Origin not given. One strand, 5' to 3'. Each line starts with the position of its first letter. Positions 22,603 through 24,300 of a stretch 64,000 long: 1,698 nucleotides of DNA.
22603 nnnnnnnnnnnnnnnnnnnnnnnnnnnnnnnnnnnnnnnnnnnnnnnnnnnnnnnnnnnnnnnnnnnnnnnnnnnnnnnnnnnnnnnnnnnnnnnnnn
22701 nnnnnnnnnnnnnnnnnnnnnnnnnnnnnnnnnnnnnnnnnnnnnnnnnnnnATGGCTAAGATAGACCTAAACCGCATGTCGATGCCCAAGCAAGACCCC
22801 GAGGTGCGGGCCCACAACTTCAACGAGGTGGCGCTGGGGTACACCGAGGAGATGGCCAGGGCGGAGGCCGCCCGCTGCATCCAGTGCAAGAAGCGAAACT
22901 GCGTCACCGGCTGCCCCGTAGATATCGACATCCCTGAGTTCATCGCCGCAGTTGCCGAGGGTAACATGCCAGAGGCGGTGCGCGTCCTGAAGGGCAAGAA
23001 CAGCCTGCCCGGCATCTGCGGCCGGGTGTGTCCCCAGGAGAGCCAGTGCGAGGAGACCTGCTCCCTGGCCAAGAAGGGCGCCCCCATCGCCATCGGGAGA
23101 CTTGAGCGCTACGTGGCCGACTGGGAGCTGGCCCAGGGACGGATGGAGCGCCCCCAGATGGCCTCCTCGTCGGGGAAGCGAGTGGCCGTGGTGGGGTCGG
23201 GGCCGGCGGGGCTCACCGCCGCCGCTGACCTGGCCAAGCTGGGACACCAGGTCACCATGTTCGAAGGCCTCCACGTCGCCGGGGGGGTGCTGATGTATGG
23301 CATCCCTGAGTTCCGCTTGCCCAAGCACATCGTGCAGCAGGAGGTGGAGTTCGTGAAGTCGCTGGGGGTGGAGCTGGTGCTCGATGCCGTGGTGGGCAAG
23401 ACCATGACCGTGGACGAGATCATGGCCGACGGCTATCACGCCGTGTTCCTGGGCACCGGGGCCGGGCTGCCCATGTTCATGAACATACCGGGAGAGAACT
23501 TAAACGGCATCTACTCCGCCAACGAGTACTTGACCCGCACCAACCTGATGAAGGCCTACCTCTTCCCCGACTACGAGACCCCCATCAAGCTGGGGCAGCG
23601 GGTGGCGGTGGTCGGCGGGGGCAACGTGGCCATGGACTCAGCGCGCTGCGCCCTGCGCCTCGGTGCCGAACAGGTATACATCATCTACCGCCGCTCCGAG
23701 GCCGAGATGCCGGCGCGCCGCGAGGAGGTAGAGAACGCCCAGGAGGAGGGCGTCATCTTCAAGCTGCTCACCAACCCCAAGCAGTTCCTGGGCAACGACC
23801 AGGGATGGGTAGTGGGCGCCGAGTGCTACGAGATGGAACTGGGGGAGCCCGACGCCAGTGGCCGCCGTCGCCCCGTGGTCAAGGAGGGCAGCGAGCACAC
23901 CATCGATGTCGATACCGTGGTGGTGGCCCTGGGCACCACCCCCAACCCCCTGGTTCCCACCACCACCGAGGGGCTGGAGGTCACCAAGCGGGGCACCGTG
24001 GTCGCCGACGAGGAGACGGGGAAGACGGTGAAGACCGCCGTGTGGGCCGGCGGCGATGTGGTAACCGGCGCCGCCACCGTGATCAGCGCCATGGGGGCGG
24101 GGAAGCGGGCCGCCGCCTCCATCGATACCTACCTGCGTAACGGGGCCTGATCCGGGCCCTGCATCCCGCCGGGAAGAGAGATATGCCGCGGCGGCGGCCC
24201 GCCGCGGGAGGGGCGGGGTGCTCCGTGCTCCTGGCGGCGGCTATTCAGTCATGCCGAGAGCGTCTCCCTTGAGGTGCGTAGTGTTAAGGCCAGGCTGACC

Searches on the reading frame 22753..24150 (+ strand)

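Call 14: search_protein_families(library=pfam, proteins=[window:22753-24150:+], max_evalue=0.001)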
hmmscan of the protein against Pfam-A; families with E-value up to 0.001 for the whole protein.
window:22753-24150:+ (465 aa): 15 families
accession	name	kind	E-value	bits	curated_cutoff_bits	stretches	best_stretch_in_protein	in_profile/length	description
PF14691.11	Fer4_20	-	9e-44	148.3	25.8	1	19-128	1-111/113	Dihydroprymidine dehydrogenase domain II, 4Fe-4S cluster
PF07992.20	Pyr_redox_2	-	1e-37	130.6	26.1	1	143-450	2-291/291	Pyridine nucleotide-disulphide oxidoreductase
PF00070.33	Pyr_redox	-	5e-12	46.6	22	2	283-353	1-74/82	Pyridine nucleotide-disulphide oxidoreductase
PF13738.12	Pyr_redox_3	-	4.5e-09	36.4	30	0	279-318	163-200/305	Pyridine nucleotide-disulphide oxidoreductase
PF13450.12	NAD_binding_8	-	3.6e-07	30.8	21.9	1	146-179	1-34/68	NAD(P)-binding Rossmann-like domain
PF01262.27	AlaDh_PNT_C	-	1.9e-06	27.9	23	0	256-317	5-63/214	Alanine dehydrogenase/PNT, C-terminal domain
PF12831.13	FAD_oxidored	-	2.9e-06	27.3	27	1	144-183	2-41/416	FAD dependent oxidoreductase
PF13241.12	NAD_binding_7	-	4.4e-05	24.4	22.1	0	281-326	7-55/104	Putative NAD(P)-binding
PF00890.30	FAD_binding_2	-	0.00015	21.5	20.4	1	144-178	2-36/414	FAD binding domain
PF01946.23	Thi4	-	0.00015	21.5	26.2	1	143-207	19-83/235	Thi4 family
PF01266.30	DAO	-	0.00019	21.6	27.9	1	143-173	1-31/353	FAD dependent oxidoreductase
PF02826.25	2-Hacid_dh_C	-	0.00032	20.6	25.1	0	127-170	19-65/178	D-isomer specific 2-hydroxyacid dehydrogenase, NAD binding domain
PF01494.25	FAD_binding_3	-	0.0004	20.1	22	0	144-171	4-31/349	FAD binding domain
PF00208.27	ELFV_dehydrog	-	0.00053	20.2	23.4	0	131-168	22-59/241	Glutamate/Leucine/Phenylalanine/Valine dehydrogenase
PF01134.28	GIDA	-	0.00072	19.2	22.1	1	144-170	2-28/391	Glucose inhibited division protein A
